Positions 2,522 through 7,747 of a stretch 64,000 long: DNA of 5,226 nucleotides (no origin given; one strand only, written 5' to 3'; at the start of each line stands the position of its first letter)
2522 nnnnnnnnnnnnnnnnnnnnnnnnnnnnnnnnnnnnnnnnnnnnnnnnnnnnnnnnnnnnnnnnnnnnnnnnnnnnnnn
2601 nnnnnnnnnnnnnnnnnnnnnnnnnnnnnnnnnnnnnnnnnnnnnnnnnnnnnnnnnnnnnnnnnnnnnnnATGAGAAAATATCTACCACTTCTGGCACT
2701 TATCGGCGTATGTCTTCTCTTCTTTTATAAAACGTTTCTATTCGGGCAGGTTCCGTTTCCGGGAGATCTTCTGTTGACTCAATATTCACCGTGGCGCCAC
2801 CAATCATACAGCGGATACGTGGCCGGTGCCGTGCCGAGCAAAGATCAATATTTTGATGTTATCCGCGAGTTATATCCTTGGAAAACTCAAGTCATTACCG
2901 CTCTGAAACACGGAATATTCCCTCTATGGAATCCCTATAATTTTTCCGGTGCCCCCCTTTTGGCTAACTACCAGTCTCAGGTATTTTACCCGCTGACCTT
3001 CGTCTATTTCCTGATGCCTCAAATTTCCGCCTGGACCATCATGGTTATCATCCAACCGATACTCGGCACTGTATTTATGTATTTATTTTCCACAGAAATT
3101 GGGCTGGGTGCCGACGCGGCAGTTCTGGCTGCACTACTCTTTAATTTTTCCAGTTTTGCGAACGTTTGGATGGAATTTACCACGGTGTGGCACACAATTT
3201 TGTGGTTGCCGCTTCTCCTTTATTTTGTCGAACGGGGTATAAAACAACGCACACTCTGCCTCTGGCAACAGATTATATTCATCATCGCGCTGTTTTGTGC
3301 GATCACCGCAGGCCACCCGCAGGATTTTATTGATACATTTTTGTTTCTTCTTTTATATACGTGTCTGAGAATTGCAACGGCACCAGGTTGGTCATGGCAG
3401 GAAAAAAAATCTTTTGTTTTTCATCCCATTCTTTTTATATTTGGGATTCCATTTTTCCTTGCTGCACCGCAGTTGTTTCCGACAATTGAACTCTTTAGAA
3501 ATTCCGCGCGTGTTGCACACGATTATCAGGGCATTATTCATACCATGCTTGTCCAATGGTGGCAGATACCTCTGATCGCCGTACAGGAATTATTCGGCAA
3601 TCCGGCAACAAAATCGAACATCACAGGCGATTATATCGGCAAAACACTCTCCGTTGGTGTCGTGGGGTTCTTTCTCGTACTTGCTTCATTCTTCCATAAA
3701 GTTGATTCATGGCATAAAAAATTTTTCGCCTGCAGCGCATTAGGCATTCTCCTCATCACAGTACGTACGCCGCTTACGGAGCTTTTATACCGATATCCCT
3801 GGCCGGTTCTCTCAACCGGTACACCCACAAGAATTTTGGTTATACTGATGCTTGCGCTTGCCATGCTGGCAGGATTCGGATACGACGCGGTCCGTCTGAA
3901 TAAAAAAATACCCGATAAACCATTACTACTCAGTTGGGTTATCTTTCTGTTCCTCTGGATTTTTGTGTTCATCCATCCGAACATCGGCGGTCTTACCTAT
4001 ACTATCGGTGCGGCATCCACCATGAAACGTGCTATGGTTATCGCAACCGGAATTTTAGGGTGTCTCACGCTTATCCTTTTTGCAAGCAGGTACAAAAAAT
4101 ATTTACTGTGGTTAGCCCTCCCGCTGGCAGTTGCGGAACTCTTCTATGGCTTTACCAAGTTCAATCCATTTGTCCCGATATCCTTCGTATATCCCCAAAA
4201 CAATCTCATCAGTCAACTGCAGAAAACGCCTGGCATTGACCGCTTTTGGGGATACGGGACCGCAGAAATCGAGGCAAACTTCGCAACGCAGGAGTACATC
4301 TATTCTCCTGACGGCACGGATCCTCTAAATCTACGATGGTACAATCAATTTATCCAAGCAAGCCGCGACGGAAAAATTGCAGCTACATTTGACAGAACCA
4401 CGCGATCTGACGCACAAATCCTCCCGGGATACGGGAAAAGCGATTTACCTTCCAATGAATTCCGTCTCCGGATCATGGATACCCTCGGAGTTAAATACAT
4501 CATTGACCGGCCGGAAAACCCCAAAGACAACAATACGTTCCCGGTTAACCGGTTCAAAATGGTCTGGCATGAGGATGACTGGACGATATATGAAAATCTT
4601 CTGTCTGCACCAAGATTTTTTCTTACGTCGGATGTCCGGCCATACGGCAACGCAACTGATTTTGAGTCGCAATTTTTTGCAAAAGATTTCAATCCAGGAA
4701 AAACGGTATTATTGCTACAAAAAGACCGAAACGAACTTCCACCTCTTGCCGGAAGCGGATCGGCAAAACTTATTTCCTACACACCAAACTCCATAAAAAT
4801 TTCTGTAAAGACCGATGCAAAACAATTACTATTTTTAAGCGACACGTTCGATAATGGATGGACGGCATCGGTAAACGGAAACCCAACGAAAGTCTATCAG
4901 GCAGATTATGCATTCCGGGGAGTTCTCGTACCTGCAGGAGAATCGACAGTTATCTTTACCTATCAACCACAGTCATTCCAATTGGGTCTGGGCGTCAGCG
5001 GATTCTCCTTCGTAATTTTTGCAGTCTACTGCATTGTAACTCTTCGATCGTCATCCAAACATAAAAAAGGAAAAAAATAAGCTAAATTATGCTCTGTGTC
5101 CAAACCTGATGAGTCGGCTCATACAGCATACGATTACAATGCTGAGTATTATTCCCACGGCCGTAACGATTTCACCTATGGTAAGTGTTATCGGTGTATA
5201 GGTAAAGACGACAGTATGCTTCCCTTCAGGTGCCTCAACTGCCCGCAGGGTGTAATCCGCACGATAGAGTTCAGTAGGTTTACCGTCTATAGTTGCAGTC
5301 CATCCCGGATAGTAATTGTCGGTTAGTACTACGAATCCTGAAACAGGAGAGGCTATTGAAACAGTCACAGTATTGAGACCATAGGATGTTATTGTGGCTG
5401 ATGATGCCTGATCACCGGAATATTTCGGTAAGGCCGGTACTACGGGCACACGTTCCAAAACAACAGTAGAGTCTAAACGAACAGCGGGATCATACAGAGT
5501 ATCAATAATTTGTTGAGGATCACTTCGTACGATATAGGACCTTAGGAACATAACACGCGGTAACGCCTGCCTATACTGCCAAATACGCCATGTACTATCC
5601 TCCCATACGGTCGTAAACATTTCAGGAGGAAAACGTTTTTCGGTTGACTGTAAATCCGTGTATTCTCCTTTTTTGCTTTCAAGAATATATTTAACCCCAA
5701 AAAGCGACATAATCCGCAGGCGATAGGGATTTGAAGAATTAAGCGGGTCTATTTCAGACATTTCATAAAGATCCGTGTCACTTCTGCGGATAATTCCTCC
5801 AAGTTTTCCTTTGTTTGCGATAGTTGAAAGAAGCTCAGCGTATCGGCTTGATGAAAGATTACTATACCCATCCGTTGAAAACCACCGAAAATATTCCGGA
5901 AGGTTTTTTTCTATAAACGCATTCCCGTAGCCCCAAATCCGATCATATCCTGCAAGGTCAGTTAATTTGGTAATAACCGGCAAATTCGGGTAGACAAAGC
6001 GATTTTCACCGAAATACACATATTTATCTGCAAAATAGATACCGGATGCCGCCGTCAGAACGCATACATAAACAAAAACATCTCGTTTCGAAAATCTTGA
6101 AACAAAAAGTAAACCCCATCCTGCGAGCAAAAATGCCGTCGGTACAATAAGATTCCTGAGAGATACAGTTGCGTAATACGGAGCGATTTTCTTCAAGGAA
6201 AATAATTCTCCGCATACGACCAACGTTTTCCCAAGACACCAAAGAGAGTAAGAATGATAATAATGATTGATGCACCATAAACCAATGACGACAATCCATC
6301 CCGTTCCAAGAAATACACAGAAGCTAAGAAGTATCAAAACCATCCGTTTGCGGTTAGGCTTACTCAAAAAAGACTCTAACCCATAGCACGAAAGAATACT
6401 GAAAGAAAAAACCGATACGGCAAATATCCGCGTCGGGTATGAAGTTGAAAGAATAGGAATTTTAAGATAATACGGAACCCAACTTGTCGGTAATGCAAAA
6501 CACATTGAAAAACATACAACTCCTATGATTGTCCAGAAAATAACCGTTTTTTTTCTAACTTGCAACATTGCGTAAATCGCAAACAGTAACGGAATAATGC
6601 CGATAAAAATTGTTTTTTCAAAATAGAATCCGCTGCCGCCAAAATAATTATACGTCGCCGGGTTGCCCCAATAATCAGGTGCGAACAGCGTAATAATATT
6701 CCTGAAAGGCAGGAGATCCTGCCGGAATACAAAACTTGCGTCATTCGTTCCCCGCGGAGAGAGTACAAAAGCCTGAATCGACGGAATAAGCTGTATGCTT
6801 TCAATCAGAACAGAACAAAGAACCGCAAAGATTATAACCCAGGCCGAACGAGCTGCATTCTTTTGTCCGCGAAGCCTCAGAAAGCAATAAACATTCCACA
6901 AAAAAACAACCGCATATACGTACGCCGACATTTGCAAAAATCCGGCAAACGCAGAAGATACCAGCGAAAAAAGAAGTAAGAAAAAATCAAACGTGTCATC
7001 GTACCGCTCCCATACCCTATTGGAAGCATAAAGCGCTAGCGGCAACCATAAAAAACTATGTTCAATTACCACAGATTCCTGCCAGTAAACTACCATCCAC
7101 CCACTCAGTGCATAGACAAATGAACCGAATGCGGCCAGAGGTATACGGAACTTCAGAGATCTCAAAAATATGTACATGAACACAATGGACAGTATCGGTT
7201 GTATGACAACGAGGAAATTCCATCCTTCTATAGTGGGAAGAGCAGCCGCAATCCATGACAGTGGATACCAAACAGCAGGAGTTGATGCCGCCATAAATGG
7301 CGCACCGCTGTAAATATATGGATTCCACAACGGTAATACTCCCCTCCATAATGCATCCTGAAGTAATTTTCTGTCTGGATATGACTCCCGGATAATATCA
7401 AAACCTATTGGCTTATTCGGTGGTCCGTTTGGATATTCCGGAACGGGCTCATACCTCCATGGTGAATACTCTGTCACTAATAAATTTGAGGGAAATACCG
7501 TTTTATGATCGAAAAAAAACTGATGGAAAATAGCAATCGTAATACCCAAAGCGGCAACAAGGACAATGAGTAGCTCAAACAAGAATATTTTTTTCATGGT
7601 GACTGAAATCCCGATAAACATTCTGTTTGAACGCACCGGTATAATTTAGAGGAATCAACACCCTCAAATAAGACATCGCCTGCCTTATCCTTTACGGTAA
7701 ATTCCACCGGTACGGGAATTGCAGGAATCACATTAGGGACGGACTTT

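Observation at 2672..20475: Four long YfhO-family paralogs sharing a diagnostic C-terminal GW...VDG...Y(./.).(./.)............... motif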

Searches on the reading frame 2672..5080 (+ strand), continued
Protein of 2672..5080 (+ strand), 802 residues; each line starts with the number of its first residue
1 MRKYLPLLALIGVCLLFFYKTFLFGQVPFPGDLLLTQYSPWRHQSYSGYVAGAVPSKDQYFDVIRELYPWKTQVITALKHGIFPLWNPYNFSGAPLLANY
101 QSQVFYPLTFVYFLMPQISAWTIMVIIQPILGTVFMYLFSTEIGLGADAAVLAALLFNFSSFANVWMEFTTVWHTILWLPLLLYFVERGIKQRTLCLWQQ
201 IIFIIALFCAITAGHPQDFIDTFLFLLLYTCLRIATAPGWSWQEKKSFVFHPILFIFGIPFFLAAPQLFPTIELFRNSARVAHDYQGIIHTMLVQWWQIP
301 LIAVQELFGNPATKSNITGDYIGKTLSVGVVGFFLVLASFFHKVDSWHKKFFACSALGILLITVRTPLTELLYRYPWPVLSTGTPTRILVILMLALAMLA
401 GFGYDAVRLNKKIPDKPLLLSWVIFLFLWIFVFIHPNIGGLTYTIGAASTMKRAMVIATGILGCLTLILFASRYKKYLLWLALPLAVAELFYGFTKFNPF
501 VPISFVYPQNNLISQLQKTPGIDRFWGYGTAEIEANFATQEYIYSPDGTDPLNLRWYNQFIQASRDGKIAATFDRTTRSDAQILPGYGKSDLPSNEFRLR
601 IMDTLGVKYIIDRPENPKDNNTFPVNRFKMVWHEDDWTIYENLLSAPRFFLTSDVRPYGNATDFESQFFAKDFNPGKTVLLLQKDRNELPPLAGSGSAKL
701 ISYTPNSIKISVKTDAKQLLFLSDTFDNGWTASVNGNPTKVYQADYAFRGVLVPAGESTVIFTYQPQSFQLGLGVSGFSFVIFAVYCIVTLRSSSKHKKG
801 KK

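Call 64: search_solved_structures(query=A2, max_evalue=10, show_alignments=2)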
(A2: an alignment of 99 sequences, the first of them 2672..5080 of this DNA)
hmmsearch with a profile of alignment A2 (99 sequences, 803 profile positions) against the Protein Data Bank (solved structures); distinct sequences matched with E-value up to 10: 0.

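Call 82: search_protein_representatives(alignment_id=A1)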
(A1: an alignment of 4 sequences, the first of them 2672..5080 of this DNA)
Query: 4 sequences, 802 profile positions. Proteins with E-value up to 0.001 (for the whole library): 77663; up to 1e-10: 52102; up to 1e-30: 19347. The best 150 are listed.
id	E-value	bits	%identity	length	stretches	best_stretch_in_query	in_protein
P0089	1.6e-238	810.4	-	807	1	1-792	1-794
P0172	1.2e-232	791.0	-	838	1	8-793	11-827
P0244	4.4e-226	769.3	-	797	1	10-788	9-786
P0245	6.7e-219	745.5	-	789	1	1-793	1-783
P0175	2.5e-218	743.6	-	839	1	9-783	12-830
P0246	2.7e-218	743.6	-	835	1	8-785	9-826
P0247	8.6e-217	738.6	-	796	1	5-798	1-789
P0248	3.1e-216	736.7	-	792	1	14-793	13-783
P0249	1.8e-214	730.9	-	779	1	7-796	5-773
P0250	2.8e-214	730.2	-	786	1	6-796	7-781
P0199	5.1e-213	726.1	-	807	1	2-785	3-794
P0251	3.1e-212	723.5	-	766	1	3-796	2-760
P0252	3.8e-211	719.9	-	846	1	9-795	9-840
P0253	6.9e-211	719.0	-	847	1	11-786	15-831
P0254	5.2e-210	716.1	-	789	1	7-792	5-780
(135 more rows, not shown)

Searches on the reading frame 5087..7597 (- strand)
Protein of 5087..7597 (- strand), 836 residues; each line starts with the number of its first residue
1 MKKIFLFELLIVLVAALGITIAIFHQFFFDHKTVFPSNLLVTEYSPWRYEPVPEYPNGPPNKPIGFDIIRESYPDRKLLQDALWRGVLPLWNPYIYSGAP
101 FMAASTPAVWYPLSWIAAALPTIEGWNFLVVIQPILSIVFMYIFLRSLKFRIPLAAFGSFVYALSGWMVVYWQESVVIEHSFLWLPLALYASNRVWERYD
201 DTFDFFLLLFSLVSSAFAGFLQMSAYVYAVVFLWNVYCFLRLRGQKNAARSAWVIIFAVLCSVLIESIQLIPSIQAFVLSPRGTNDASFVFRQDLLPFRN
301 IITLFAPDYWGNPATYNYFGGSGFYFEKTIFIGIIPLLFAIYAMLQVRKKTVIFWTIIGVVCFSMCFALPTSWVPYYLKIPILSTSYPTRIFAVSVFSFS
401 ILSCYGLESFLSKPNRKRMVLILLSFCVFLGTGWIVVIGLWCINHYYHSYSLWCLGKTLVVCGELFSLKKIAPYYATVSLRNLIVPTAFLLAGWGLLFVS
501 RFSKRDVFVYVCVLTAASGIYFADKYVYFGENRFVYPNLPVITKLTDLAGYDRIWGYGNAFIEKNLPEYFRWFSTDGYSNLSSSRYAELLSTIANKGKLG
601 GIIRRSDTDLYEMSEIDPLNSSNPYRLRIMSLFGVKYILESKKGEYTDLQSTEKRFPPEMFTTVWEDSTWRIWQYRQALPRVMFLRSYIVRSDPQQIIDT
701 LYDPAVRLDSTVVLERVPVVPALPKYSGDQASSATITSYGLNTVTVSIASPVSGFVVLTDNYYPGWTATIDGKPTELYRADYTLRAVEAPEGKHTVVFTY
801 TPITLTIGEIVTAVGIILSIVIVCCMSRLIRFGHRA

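Call 4: search_protein_families(library=pfam, proteins=[window:5087-7597:-], max_evalue=0.01)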
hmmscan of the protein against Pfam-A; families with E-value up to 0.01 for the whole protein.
window:5087-7597:- (836 aa): 1 family
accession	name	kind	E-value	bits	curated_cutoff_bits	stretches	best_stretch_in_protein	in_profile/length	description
PF09586.16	YfhO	-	7.4e-18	64.8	28.5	2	731-812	753-835/835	Bacterial membrane protein YfhO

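Call 16: find_homologous_proteins(query=window:5087-7597:-, max_evalue=1e-10)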
Query window:5087-7597:- (836 aa): 363 proteins with E <= 1e-10 among 8000 candidates; the best 120 are listed.
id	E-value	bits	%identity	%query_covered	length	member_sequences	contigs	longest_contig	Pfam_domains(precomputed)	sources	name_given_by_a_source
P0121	0.0e+0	1914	100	100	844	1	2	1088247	PF09586.17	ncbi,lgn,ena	-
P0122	0.0e+0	1427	74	99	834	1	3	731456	PF09586.17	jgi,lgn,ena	jgi:hypothetical protein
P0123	0.0e+0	1330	68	99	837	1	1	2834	PF09586.17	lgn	-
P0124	0.0e+0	1306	69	100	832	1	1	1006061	PF09586.17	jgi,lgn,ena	jgi:hypothetical protein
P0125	0.0e+0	1287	67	99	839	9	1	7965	PF09586.17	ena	-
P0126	0.0e+0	1277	66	99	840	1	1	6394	PF09586.17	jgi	-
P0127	0.0e+0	1243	65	96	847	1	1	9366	PF09586.17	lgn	-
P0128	0.0e+0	1239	65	97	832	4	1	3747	PF09586.17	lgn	-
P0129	0.0e+0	1201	63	98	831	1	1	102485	PF09586.17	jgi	jgi:hypothetical protein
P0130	0.0e+0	1200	63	99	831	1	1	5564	PF09586.17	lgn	-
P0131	0.0e+0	1183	62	98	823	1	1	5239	PF09586.17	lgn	-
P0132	0.0e+0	1182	63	98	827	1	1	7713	PF09586.17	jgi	jgi:hypothetical protein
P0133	0.0e+0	1181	63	99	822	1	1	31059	PF09586.17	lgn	-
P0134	0.0e+0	1142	59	99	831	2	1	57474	PF09586.17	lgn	-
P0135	0.0e+0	1134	61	98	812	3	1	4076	PF09586.17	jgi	jgi:hypothetical protein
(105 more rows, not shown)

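Call 17: search_protein_families(library=ncbifam, proteins=[window:5087-7597:-], max_evalue=0.001)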
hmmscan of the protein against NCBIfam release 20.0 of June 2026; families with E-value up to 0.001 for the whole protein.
window:5087-7597:- (836 aa): 2 families
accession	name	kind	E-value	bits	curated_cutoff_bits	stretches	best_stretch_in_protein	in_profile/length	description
NF047590.1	GlcsyltransPgfM2Strep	equivalog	0.00026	19.3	1500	1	761-823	815-877/884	glycosyltransferase PgfM2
NF047589.1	GlcsyltransPgfM1Strep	equivalog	0.00036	18.7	1400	1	755-821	883-949/955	glycosyltransferase PgfM1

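Call 18: find_encoding_contigs(protein=P0121, flank=10000, max_places=3)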
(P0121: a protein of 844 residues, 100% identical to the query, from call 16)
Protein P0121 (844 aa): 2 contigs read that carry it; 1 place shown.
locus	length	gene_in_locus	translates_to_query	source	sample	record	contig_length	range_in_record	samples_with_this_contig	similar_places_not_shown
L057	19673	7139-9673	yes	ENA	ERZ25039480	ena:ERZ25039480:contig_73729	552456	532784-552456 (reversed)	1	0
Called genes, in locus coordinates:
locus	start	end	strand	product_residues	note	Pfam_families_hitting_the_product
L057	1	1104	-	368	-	?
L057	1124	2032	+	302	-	PF00535:Glycos_transf_2, PF13641:Glyco_tranf_2_3, PF13632:Glyco_trans_2_3 (weak)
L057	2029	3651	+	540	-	PF13231:PMT_2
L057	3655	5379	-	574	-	-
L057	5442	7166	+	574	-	PF02366:PMT, PF13231:PMT_2 (weak)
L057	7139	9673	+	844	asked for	PF09586:YfhO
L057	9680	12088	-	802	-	PF09586:YfhO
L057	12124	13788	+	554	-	PF02366:PMT (weak), PF13231:PMT_2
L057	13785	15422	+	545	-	PF13231:PMT_2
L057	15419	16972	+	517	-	-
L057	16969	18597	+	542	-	-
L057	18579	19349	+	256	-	PF00535:Glycos_transf_2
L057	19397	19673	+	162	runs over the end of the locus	-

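Call 19: find_encoding_contigs(protein=P0122, flank=10000, max_places=3)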
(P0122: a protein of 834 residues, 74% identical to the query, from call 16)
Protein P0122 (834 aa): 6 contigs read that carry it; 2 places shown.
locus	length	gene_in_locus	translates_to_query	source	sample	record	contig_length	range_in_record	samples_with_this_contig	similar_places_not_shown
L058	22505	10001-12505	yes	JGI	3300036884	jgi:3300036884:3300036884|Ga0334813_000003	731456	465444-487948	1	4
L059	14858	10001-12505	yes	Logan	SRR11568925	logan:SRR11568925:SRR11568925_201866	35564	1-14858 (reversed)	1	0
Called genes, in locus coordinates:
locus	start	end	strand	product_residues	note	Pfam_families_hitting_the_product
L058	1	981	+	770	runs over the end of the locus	PF09586:YfhO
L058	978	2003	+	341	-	PF00534:Glycos_transf_1, PF13692:Glyco_trans_1_4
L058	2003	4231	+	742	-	PF09586:YfhO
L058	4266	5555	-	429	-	PF13231:PMT_2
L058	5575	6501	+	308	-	PF13641:Glyco_tranf_2_3, PF00535:Glycos_transf_2, PF13632:Glyco_trans_2_3 (weak)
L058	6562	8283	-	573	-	PF13231:PMT_2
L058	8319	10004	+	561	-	PF02366:PMT, PF13231:PMT_2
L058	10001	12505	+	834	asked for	PF09586:YfhO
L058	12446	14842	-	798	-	PF09586:YfhO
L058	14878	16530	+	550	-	PF02366:PMT, PF13231:PMT_2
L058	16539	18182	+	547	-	PF02366:PMT, PF13231:PMT_2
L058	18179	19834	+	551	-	PF13231:PMT_2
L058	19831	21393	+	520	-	PF13231:PMT_2 (weak)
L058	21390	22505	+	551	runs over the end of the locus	PF10131:PTPS_related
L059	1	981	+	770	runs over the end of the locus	PF09586:YfhO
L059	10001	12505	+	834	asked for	PF09586:YfhO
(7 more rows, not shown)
